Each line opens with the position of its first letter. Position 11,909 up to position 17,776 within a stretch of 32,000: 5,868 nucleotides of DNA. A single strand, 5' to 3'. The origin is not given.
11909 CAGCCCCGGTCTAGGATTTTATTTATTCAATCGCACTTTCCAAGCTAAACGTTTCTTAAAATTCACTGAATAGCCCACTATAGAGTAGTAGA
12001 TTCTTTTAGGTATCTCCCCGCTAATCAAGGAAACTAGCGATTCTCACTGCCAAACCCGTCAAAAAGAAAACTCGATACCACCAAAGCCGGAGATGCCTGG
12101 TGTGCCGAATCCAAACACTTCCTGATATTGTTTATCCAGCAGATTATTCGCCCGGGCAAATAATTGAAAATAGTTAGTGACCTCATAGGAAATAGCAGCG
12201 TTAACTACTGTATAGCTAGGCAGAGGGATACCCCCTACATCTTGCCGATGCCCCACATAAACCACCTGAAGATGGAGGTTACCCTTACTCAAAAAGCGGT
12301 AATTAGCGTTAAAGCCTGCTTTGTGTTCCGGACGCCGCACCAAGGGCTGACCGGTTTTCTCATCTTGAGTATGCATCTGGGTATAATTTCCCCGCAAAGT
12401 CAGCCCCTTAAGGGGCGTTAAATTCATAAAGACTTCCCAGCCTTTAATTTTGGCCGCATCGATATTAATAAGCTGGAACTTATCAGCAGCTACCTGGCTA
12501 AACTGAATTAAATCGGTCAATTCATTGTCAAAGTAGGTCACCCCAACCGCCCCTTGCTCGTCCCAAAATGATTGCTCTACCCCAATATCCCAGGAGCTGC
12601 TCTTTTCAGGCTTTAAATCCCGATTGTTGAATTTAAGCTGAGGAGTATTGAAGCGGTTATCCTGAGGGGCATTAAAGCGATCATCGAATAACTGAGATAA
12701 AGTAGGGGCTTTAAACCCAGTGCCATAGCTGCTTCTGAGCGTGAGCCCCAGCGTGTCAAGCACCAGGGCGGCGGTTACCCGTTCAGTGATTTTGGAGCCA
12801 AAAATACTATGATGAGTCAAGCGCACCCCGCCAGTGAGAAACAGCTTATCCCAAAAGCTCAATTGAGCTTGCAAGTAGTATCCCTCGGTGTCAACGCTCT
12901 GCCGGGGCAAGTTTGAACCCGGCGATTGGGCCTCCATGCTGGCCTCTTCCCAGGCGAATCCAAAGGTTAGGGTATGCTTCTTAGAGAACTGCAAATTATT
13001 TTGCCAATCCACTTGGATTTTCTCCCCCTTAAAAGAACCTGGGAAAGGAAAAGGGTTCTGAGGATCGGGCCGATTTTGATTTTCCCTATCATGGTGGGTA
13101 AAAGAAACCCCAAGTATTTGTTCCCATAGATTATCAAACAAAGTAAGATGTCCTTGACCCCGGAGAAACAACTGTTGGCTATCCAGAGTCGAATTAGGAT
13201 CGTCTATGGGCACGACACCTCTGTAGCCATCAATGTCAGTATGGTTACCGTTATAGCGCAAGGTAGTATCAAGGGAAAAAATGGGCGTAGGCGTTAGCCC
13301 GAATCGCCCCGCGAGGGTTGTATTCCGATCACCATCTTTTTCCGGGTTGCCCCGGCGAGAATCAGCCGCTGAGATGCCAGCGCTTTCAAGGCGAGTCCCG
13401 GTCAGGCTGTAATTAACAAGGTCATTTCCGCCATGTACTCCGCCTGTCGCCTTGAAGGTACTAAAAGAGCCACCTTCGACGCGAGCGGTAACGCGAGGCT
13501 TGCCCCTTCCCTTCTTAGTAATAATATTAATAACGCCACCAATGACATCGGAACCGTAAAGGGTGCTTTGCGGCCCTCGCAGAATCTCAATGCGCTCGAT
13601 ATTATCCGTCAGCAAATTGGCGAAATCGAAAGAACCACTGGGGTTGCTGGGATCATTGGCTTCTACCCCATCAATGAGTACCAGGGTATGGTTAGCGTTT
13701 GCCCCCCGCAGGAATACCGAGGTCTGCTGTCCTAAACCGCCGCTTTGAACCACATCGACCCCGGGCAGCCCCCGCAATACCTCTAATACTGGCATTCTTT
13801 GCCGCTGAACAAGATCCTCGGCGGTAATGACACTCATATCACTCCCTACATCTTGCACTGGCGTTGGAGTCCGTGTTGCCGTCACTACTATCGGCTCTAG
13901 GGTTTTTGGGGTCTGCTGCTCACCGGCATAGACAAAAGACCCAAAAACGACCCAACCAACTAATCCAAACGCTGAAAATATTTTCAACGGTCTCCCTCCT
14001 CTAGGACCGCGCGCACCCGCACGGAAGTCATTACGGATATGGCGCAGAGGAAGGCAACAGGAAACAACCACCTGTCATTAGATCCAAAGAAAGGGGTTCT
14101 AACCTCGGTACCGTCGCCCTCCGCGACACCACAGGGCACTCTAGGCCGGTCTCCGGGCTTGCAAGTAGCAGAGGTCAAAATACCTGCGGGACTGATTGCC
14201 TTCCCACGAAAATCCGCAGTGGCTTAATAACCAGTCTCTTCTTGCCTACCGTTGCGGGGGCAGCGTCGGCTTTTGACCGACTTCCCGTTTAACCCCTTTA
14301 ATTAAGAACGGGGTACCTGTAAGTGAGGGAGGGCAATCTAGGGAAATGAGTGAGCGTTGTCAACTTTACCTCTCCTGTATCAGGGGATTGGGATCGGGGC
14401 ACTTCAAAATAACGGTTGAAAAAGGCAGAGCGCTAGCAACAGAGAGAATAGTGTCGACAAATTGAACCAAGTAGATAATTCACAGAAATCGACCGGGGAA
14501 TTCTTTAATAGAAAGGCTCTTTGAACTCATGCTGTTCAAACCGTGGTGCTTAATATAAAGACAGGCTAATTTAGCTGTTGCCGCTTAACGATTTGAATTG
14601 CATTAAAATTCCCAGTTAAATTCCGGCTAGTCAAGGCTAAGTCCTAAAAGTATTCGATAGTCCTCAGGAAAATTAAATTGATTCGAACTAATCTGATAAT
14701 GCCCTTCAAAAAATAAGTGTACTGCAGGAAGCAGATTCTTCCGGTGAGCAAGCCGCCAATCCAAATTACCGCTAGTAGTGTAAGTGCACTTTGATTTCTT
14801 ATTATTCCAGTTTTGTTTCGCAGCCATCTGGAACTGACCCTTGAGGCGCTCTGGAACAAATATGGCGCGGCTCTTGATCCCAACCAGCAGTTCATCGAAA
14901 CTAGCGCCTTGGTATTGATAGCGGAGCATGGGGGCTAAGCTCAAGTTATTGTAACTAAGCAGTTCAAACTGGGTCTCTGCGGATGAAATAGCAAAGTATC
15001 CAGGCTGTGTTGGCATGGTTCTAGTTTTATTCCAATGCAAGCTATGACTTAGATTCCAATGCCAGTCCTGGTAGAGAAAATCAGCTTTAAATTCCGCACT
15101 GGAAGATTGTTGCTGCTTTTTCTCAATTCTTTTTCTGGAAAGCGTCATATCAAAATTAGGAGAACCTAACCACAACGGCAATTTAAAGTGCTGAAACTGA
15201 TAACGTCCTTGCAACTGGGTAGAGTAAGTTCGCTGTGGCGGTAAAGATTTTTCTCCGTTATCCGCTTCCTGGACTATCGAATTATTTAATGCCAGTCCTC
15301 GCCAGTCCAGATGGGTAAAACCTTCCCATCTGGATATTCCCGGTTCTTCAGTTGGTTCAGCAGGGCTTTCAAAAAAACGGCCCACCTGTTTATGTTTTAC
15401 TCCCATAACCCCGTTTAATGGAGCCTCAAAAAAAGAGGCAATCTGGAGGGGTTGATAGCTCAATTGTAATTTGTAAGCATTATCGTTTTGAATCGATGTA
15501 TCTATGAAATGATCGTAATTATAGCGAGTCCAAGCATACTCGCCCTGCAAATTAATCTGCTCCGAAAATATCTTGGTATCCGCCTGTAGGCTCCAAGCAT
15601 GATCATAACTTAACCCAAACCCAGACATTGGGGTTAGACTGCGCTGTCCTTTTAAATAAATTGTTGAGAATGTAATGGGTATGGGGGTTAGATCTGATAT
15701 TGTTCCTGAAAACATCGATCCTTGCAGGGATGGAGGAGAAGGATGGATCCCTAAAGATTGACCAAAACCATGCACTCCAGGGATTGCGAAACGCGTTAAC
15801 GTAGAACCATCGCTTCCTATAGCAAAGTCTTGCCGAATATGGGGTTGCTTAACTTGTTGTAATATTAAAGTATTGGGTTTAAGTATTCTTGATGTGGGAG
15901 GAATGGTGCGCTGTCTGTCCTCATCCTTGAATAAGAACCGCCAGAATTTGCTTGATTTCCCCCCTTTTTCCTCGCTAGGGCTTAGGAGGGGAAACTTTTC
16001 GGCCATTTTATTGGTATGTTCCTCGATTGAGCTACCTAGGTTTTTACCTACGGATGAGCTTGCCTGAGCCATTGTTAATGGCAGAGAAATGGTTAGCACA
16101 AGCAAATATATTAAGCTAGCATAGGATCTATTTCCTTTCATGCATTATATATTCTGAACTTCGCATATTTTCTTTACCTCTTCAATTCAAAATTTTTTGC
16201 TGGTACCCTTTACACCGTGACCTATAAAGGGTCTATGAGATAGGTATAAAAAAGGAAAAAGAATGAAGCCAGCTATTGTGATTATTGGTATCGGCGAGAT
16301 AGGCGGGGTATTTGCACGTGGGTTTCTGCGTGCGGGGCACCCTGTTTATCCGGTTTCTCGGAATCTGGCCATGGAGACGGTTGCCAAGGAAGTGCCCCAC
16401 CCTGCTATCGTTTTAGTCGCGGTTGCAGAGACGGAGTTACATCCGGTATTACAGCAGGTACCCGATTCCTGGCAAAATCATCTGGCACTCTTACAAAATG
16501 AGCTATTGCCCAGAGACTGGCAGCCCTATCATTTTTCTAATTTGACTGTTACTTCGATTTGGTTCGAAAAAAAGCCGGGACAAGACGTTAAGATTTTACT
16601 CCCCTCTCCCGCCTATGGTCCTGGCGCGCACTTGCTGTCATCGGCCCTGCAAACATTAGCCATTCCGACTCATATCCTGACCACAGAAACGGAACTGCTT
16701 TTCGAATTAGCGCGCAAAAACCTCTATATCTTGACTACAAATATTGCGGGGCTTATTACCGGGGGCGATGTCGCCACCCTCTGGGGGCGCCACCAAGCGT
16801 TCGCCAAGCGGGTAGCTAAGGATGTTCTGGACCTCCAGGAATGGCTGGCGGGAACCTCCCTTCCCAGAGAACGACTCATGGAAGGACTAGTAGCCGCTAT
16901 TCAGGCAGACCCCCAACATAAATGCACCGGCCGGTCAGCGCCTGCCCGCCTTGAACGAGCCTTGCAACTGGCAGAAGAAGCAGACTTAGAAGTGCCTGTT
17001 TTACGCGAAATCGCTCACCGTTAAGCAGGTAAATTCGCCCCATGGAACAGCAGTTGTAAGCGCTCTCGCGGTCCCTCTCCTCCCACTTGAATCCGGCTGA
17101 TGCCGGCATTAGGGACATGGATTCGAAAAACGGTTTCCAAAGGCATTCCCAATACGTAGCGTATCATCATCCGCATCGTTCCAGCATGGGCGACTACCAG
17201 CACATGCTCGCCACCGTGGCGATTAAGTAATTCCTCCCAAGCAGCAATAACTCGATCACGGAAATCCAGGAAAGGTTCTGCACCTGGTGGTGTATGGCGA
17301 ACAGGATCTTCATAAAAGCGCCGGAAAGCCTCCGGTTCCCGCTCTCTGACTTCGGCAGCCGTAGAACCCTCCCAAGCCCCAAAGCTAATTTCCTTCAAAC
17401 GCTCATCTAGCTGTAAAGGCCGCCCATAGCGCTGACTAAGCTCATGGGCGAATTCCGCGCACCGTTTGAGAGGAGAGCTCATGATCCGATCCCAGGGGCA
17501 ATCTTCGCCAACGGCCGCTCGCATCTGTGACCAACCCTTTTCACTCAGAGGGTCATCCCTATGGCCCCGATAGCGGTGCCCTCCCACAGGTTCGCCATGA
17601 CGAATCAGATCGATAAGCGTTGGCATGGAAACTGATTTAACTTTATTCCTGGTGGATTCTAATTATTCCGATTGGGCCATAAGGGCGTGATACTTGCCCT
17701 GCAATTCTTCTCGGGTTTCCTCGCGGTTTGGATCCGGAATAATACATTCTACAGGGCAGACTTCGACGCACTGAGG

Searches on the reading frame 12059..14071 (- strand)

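Call 85: search_protein_families(library=pfam, proteins=[window:12059-14071:-], max_evalue=0.00001)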
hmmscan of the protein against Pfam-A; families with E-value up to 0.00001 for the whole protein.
window:12059-14071:- (670 aa): 3 families
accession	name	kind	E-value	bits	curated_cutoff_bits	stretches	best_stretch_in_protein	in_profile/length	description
PF00593.30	TonB_dep_Rec_b-barrel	-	2e-52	180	27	1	249-644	12-436/436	TonB dependent receptor-like, beta-barrel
PF07715.20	Plug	-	1.6e-27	96.6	23.9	1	72-180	2-107/107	TonB-dependent Receptor Plug Domain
PF14905.12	OMP_b-brl_3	-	6e-07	29.3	27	1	473-651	200-380/408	Outer membrane protein beta-barrel family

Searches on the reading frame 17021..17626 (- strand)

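Call 85: search_protein_families(library=pfam, proteins=[window:17021-17626:-], max_evalue=0.00001)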
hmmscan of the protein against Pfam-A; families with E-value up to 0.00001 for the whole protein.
window:17021-17626:- (201 aa): 1 family
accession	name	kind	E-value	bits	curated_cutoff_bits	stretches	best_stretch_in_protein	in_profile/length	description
PF00300.27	His_Phos_1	-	2.3e-51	174.7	21.7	1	7-187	3-187/194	Histidine phosphatase superfamily (branch 1)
